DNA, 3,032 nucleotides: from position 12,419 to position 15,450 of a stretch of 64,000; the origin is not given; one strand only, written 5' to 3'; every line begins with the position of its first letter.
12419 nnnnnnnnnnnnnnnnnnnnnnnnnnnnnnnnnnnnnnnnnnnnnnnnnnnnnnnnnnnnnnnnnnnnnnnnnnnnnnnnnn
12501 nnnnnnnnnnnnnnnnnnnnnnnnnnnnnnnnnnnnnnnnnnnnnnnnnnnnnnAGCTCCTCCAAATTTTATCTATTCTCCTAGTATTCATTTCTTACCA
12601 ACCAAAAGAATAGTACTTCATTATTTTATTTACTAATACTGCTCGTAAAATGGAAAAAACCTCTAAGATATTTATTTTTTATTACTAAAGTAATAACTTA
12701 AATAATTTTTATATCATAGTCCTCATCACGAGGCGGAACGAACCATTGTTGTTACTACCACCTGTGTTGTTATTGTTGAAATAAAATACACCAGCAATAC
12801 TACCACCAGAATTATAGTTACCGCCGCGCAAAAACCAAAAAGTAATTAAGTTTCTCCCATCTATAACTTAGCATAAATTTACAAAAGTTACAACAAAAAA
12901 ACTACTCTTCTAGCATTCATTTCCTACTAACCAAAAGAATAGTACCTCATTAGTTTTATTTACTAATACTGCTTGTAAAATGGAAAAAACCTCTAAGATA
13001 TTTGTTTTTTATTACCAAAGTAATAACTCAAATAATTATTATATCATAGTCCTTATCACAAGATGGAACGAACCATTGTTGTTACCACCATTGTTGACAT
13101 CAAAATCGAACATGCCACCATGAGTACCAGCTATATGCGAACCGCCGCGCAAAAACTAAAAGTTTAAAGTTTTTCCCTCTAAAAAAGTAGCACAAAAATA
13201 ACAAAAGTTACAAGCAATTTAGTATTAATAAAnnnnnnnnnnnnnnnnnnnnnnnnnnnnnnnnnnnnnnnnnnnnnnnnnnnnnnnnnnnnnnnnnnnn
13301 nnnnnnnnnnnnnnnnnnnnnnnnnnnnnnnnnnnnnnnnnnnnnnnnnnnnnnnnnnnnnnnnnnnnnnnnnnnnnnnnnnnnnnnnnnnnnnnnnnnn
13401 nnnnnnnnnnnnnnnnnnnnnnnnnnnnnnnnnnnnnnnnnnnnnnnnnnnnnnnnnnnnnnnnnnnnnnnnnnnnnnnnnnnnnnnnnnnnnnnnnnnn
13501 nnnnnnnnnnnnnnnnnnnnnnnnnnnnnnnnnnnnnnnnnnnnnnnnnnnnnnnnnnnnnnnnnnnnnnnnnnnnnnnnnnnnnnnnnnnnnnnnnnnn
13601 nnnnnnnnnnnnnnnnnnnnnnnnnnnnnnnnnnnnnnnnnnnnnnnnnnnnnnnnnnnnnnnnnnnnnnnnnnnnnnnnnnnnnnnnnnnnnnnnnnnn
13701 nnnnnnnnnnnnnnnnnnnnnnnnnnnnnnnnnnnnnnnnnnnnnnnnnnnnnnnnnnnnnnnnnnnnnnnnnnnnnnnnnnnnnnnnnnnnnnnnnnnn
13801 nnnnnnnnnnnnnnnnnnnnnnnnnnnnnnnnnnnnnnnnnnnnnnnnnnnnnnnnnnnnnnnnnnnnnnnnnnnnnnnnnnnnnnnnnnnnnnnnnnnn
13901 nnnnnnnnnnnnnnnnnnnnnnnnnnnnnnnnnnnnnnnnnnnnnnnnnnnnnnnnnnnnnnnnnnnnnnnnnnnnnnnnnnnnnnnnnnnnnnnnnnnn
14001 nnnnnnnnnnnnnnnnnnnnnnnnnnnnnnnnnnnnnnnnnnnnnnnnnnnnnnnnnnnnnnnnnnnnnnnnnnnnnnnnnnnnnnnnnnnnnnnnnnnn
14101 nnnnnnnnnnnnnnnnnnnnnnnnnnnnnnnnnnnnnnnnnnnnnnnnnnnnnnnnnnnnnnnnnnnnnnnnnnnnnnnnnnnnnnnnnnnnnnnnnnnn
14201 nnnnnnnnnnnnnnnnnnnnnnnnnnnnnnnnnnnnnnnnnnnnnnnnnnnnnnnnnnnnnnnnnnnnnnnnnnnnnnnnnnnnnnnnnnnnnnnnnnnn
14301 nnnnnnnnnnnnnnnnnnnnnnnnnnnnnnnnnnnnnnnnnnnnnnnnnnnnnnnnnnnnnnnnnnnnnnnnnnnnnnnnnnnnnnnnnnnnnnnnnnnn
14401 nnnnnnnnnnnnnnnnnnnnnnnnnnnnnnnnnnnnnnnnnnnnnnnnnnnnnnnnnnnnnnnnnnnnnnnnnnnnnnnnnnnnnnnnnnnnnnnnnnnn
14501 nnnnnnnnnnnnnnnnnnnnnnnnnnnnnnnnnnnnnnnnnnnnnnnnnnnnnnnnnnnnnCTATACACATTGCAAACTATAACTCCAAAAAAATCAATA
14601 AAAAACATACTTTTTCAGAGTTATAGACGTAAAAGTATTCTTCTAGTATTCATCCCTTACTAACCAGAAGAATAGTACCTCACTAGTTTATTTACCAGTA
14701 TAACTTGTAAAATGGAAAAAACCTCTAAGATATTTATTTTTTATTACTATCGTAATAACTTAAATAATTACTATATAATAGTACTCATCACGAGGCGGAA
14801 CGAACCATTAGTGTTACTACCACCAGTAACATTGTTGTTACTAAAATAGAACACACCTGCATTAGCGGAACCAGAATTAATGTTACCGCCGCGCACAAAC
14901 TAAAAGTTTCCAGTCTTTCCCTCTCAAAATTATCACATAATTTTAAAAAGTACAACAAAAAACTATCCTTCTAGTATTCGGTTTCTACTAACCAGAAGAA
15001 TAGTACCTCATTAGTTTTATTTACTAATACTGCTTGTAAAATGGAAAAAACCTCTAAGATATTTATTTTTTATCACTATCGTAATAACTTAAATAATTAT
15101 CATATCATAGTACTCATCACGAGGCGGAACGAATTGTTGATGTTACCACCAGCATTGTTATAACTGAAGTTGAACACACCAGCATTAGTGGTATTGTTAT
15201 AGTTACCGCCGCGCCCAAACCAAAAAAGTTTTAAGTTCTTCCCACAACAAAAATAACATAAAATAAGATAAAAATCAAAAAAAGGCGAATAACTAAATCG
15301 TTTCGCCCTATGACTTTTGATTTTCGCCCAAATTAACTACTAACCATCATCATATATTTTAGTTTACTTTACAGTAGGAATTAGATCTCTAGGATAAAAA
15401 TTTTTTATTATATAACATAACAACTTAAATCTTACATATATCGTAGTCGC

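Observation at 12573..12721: Conserved ~150-nt module 3' of every TR-type core, with wobble-compensated hairpins: candidate DGR spacer (Sp)-like RNA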

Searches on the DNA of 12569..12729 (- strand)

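Call 27: build_rna_model(alignment_id=A4)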
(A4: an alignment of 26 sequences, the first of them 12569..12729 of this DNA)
Model R1 built from alignment A4 (26 sequences, 171 columns); structure: RNAalifold consensus.
model positions 154; base pairs 23; branch points 1; effective number of sequences 1.72; information 0.591 bits per position. Calibrated on 0.2 Mb of random sequence (short: E-values are rough).
structure used (alignment columns):
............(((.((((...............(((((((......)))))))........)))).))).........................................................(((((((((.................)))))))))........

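Call 28: search_with_rna_model(model_id=R1, sources=[window, L001, L002, L003, L004, L005, L006, L007, L008, L009, L010, L011, L012, L013, L014, L015, L016, L017, L018, L019, L020, L021, L022, L023, L024, L025, L026, L027, L028, L029, L030, L031, L032, L033, L034, L035, L036, L037, L038, L039, L040, L041, L042, L043, L044, L045, L046, L047, L048, L049, L050, L051, L052, L053, L054, L055, L056, L057, L058, L059, L060, L061, L062, L063, L064, L065, L066, L067, L068, L069, L070, L071, L072, L073, L074, L075, L076, L077, L078, L079, L080], max_evalue=1, make_alignment=true)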
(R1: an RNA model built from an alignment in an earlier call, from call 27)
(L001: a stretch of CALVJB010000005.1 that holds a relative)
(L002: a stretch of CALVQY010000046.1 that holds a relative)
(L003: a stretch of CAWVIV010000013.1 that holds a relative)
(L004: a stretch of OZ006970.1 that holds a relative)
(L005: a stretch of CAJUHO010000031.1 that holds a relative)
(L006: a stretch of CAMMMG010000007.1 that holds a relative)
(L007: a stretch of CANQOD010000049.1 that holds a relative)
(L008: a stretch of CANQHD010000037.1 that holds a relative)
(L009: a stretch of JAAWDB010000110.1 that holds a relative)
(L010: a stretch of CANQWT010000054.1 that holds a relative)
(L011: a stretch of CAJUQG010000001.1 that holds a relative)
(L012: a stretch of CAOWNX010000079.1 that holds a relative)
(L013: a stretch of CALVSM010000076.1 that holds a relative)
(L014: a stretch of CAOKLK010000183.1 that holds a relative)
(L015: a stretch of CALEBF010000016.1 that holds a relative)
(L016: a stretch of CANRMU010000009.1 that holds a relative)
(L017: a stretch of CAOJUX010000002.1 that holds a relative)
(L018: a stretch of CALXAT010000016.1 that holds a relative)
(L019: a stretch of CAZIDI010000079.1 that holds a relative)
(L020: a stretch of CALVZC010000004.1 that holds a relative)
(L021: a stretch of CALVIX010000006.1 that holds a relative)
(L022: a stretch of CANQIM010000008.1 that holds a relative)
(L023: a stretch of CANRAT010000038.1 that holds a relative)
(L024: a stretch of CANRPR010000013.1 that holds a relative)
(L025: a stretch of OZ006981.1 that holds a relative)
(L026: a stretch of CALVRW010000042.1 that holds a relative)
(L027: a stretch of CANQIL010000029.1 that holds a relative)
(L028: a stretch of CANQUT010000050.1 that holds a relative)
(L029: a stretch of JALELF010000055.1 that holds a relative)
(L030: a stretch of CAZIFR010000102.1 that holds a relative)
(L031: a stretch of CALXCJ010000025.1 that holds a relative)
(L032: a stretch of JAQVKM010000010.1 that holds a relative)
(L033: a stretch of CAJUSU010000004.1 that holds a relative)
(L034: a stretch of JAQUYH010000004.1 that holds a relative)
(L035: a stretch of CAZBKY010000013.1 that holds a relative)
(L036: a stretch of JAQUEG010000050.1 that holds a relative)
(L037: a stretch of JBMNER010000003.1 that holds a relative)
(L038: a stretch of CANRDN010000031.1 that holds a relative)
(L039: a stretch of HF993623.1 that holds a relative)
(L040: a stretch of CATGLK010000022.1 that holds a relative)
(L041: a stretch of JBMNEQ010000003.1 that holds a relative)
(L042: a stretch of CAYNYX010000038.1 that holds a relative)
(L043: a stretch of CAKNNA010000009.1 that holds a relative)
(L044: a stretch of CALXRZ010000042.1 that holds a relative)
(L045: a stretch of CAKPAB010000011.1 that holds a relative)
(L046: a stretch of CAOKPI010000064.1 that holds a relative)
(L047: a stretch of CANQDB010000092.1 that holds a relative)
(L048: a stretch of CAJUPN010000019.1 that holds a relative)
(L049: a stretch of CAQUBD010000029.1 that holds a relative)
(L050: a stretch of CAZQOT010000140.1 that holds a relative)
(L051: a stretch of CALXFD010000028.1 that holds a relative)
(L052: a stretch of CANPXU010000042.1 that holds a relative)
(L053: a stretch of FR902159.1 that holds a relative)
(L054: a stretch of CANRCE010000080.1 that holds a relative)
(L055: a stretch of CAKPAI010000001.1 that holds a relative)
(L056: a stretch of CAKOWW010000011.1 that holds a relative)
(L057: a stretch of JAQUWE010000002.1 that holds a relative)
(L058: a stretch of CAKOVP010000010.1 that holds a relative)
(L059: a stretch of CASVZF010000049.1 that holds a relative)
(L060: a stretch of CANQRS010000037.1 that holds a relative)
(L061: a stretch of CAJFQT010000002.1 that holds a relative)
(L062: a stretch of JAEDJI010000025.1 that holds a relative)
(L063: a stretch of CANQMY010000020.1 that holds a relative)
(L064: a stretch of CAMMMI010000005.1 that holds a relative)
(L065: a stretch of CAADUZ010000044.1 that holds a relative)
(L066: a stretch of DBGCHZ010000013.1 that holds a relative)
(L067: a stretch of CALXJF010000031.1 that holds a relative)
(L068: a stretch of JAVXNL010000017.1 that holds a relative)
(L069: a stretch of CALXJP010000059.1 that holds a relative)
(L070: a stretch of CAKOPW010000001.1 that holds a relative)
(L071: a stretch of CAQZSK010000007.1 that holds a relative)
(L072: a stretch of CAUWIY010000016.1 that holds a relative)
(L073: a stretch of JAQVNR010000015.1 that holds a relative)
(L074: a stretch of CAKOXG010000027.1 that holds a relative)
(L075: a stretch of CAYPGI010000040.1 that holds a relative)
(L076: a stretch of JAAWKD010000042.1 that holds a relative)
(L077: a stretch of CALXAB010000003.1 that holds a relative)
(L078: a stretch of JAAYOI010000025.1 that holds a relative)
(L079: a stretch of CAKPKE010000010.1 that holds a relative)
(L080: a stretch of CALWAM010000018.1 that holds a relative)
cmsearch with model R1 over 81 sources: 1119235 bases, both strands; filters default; matches with E-value up to 1: 64.
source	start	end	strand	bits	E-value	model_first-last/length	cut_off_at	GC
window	17874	18035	-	143.2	9.7e-26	1-154/154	no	0.25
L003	5544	5697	+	142.9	1.1e-25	1-154/154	no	0.21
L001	8465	8615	+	141.2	2.4e-25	1-154/154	no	0.23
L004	8828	8981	+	141.2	2.5e-25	1-154/154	no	0.25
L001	8806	8958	+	140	4.4e-25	1-154/154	no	0.2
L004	9166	9321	+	139.8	4.9e-25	1-154/154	no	0.24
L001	9138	9290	+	139.3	6.2e-25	1-154/154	no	0.2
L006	8787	8943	+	139.3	6.2e-25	1-154/154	no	0.22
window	14959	15120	-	139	7e-25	1-154/154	no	0.26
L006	9490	9644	+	138.3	9.6e-25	1-154/154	no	0.19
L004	8486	8637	+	138.1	1e-24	1-154/154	no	0.28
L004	9494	9647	+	135.7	3.4e-24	1-154/154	no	0.22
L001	9488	9643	+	134.4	6e-24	1-154/154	no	0.22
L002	7743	7897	+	134.4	6.2e-24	1-154/154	no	0.21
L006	9144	9298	+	132.7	1.4e-23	1-154/154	no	0.2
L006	8435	8590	+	132.3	1.6e-23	1-154/154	no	0.2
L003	1136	1288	+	128.6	9.4e-23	1-154/154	no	0.19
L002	8402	8552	+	127.8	1.4e-22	1-154/154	no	0.22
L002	8711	8861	+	126.7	2.2e-22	1-154/154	no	0.21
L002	9036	9184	+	126.6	2.3e-22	1-154/154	no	0.19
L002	8053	8203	+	126.4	2.6e-22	1-154/154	no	0.22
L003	802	956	+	117.1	2.1e-20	1-154/154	no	0.17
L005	187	353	+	94.3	9.5e-16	1-154/154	no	0.22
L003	1488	1642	+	90.2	6.6e-15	1-154/154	no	0.27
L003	499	611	+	87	3e-14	1-154/154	no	0.23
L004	8148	8302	+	70.3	7.6e-11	1-154/154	no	0.24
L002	7404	7559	+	69.8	9.9e-11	1-154/154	no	0.27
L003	5227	5363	+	68.3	1.9e-10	1-154/154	no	0.29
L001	8118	8273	+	68.1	2.2e-10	1-154/154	no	0.26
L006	8093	8248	+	67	3.7e-10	1-154/154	no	0.26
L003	172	321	+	64.4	1.2e-09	1-154/154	no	0.23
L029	193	349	+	38.8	0.00021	1-154/154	no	0.22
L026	7256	7426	+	37.6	0.00037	1-154/154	no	0.26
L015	9074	9233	+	37.5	0.0004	1-154/154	no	0.29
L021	9071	9233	+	36.9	0.00052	1-154/154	no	0.29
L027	8902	9073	+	35.4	0.001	1-154/154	no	0.3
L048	6916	7033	-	35.1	0.0012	1-154/154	no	0.28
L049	6963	7080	-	35.1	0.0012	1-154/154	no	0.28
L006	7033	7152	-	32.6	0.0038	1-154/154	no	0.39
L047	130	307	+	32.4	0.0042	1-154/154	no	0.27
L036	252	455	+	31.7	0.0059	1-154/154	no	0.28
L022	2253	2429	+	30.5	0.011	1-154/154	no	0.2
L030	39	207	+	29.5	0.017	1-154/154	no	0.26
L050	182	391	+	29.4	0.018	1-154/154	no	0.29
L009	3750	3897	+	29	0.022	1-154/154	no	0.21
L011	20659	20762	+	28.6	0.025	1-154/154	no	0.27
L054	294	416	+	27.6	0.041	1-154/154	no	0.27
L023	9121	9248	+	26.5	0.068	1-154/154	no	0.25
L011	12050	12170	+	24.6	0.17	1-154/154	no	0.2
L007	6694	6827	-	23.3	0.32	1-154/154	no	0.35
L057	1032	1187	+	23.2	0.32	1-154/154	no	0.24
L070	9166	9238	+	23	0.36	78-146/154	no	0.25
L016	501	673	+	22.9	0.38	1-154/154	no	0.24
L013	630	740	+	22.6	0.43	1-154/154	no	0.18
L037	9446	9580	+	22.6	0.44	1-154/154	no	0.24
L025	9074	9244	+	22.4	0.48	1-154/154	no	0.22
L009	3136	3276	+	22.1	0.53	1-154/154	no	0.18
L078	692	816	+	21.9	0.59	1-154/154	no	0.27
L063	7193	7287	-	21.1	0.87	1-154/154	no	0.26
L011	13561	13687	+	21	0.91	1-154/154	no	0.28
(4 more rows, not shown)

Alignment A5: 64 matches aligned to the model, 295 columns, each read 5' to 3' on its own strand. Consensus structure (alignment columns), stored with it:
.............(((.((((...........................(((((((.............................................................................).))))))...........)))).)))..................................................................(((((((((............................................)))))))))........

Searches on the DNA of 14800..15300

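Call 51: search_rna_families(source=window, start=14800, end=15300, threshold=evalue, max_evalue=1, show_alignments=1)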
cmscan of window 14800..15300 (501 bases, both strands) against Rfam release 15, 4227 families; matches with E-value up to 1: 2.
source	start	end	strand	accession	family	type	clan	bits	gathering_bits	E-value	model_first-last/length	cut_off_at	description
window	14963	15110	-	RF02921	RT-14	Gene; sRNA;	-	35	48.1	0.0038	1-144/144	no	RT-14 RNA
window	15026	15085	-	RF00349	snoR11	Gene; snRNA; snoRNA; CD-box;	-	19.8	50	0.99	1-90/90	no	Small nucleolar RNA R11/Z151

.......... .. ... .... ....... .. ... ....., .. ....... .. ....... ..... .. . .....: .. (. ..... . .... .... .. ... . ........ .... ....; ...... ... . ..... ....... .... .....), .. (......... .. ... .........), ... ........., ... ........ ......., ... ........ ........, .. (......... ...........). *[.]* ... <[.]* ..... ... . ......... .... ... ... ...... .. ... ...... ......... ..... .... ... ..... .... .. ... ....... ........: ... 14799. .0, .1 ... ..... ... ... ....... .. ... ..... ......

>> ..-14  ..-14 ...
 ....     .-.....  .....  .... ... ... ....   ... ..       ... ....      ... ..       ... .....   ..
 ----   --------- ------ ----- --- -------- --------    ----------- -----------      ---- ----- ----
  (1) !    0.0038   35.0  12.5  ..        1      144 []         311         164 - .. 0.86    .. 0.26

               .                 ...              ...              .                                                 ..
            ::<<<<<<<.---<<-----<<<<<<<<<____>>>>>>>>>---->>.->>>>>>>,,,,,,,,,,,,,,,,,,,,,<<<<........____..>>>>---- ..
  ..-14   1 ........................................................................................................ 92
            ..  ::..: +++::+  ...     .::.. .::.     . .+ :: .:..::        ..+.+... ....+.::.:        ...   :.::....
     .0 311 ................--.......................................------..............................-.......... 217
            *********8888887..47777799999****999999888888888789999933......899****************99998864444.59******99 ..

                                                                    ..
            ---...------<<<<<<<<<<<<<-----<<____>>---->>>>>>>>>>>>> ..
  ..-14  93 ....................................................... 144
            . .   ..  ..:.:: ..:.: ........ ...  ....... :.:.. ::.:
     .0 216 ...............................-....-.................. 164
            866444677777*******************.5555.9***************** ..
